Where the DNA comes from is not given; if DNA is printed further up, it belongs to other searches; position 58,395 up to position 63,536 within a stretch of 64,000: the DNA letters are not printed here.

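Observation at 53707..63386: Three-gene tandem operon of giant proteins assembled combinatorially from three module types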

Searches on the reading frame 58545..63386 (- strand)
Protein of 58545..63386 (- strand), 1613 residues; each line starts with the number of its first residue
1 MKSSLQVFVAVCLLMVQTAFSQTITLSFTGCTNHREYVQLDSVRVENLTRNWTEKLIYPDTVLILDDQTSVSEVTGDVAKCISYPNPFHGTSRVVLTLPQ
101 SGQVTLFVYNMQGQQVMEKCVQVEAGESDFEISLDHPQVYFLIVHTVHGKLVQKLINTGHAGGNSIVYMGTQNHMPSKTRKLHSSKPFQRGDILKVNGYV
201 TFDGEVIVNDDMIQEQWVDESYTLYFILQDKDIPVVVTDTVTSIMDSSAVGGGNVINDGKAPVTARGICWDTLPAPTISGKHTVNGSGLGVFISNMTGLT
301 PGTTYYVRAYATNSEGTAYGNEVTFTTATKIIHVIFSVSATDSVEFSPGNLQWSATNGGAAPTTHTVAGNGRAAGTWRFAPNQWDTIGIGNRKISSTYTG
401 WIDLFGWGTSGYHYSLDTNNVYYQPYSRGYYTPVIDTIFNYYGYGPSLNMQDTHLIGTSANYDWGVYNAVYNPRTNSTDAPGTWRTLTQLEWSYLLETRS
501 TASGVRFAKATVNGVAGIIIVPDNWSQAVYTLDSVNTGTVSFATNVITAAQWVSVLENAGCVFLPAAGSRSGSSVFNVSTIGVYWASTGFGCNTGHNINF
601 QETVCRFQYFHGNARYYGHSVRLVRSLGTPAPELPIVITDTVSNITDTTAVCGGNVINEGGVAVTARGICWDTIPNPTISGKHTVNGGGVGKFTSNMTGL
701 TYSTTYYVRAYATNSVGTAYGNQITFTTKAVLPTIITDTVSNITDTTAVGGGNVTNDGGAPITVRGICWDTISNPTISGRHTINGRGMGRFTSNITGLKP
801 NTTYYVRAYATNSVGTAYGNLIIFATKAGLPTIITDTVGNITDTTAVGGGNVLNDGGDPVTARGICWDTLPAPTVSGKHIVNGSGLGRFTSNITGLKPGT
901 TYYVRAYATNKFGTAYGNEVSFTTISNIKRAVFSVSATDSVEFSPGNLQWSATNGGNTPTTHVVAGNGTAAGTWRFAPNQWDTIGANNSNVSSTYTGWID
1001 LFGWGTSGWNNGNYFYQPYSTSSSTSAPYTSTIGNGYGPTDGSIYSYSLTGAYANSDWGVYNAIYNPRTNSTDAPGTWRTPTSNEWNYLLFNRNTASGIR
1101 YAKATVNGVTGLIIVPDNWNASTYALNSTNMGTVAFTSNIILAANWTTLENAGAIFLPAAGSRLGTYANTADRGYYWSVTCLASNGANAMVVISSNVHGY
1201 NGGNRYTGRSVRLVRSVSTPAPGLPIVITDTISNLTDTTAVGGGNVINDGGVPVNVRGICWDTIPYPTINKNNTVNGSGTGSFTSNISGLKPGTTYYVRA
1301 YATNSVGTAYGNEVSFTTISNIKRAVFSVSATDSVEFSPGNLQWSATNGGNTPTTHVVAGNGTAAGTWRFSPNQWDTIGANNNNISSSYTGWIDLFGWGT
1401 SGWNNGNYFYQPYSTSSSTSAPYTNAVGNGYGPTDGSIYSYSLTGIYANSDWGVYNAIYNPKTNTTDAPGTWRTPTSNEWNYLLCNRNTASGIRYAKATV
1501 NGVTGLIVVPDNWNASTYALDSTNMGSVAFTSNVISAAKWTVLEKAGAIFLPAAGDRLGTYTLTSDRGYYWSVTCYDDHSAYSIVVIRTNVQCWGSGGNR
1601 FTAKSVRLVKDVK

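Call 3: search_protein_families(library=pfam, proteins=[window:58545-63386:-], max_evalue=0.01)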
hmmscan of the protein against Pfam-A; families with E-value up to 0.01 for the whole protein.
window:58545-63386:- (1613 aa): 10 families
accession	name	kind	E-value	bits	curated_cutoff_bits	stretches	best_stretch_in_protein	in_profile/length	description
PF00041.27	fn3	-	4.4e-14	52.9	25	0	1271-1308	39-74/84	Fibronectin type III domain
PF16974.11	NAR2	-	2e-13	50.5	26.6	0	1277-1322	87-134/142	High-affinity nitrate transporter accessory, Ig-like domain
PF25059.1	FN3_DSCAM-DSCAML_C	-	4e-11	43.6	39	0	1285-1319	47-80/89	DSCAM/DSCAML C-terminal Fn3-like domain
PF16656.11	Pur_ac_phosph_N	-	1.9e-07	32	30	0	890-924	62-93/93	Purple acid Phosphatase, N-terminal domain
PF23376.1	Fn3_VIN3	-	5.4e-07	30.6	33.9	0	887-926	58-97/99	VIN3-like, fibronectin type-III domain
PF17964.7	Big_10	-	5.9e-06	27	22.9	0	1288-1332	47-91/164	Bacterial Ig domain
PF10179.15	NDNF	-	2.2e-05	25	27.3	0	794-814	92-112/127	Neuron-derived neurotrophic factor, first Fn(III) domain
PF18962.6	Por_Secre_tail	-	0.0001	23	27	1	84-156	2-74/75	Secretion system C-terminal sorting domain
PF21466.3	GH101_dom-5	-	0.0082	16.4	27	0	1280-1304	43-67/145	Endo-alpha-N-acetylgalactosaminidase, domain 5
PF24489.1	Ig_J_second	-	0.0096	16.4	27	0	1269-1315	45-90/105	Tip attachment protein J second Ig-like domain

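Call 4: search_protein_families(library=ncbifam, proteins=[window:58545-63386:-], max_evalue=0.01)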
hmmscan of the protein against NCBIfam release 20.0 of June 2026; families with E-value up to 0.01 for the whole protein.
window:58545-63386:- (1613 aa): 3 families
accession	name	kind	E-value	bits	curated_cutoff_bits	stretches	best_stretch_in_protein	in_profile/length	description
NF049889.1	AlphArabdaseBT0360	equivalog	1.6e-44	152.5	600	5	641-730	41-131/639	arabinan endo-1,5-alpha-L-arabinosidase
TIGR04183.1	Por_Secre_tail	domain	3.6e-07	30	23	1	84-156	2-70/72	T9SS type A sorting domain-containing protein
TIGR02145.1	Fib_succ_major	domain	8.5e-07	29.8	41.65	0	1459-1611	50-176/176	FISUMP domain-containing protein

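Call 82: list_cluster_members(proteins=[window:58545-63386:-, window:56990-58486:-, window:53707-56931:-, window:35504-36595:+, P0087, P0114, P0025])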
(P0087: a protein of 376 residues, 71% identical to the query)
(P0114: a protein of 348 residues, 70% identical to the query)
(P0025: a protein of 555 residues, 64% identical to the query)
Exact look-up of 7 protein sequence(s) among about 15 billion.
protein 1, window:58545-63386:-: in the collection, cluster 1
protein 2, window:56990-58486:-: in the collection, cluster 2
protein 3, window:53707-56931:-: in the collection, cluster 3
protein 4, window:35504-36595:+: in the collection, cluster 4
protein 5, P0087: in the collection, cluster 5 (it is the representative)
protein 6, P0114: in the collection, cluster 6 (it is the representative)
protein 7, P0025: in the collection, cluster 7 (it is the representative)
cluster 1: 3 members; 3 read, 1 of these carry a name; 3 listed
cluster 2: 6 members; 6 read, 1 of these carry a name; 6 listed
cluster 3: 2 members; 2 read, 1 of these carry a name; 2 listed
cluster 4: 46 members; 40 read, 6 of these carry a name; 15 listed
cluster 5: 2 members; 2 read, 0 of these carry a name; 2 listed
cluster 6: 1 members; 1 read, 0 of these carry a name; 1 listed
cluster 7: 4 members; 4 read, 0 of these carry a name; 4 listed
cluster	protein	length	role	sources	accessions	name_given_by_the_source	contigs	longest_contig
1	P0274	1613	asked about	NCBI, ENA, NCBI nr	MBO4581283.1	MAG: T9SS type A sorting domain-containing protein [Bacteroidales bacterium] | T9SS type A sorting domain-containing protein [Bacteroidales bacterium]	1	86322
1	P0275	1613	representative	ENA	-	-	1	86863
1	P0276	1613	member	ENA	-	-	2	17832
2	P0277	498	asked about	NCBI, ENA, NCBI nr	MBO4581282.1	MAG: T9SS type A sorting domain-containing protein [Bacteroidales bacterium] | T9SS type A sorting domain-containing protein [Bacteroidales bacterium]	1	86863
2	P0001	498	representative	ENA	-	-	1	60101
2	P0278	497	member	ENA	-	-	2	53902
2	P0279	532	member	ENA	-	-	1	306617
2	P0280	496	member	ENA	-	-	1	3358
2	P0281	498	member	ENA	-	-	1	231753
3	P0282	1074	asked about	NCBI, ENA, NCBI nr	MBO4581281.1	MAG: T9SS type A sorting domain-containing protein [Bacteroidales bacterium] | T9SS type A sorting domain-containing protein [Bacteroidales bacterium]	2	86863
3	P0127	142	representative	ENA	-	-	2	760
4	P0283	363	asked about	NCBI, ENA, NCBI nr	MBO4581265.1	MAG: hypothetical protein J5701_03145 [Bacteroidales bacterium] | hypothetical protein [Bacteroidales bacterium]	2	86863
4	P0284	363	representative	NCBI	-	-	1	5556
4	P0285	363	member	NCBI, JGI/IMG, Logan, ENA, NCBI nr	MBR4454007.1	MAG: hypothetical protein IKS33_07095 [Bacteroidales bacterium] | hypothetical protein | hypothetical protein [Bacteroidales bacterium]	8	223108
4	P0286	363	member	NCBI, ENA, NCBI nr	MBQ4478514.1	MAG: hypothetical protein II945_07895 [Bacteroidales bacterium] | hypothetical protein [Bacteroidales bacterium]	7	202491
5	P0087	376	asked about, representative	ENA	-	-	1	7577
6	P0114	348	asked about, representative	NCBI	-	-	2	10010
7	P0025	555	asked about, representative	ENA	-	-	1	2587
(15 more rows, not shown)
